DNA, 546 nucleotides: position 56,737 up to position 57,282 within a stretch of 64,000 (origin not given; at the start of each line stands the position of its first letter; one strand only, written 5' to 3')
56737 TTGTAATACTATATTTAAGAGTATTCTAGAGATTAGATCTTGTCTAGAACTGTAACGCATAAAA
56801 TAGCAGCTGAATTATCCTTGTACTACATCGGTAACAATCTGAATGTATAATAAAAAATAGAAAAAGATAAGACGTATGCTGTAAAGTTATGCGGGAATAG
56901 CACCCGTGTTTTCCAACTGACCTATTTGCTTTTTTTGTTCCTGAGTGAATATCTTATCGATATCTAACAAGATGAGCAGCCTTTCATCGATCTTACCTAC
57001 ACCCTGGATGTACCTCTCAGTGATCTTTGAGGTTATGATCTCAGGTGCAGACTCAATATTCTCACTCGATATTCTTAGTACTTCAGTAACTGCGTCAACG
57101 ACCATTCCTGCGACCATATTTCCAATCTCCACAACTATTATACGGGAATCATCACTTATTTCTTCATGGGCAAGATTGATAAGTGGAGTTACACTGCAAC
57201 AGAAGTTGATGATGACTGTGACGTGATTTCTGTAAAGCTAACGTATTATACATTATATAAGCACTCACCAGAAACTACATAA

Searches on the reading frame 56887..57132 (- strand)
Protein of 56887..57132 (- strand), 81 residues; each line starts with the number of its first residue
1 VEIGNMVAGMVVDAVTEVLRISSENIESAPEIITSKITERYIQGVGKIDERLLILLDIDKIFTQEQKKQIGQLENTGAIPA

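Call 63: search_protein_families(library=pfam, proteins=[window:56887-57132:-], max_evalue=0.1)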
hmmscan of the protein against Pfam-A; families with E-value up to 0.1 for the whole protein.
window:56887-57132:- (81 aa): 2 families
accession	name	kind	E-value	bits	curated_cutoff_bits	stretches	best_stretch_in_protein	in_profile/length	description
PF01584.24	CheW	-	5.8e-13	49.1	23.5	1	2-65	75-137/138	CheW-like domain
PF06385.17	Baculo_LEF-11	-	0.093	13.7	22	1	24-71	42-87/93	Baculovirus LEF-11 protein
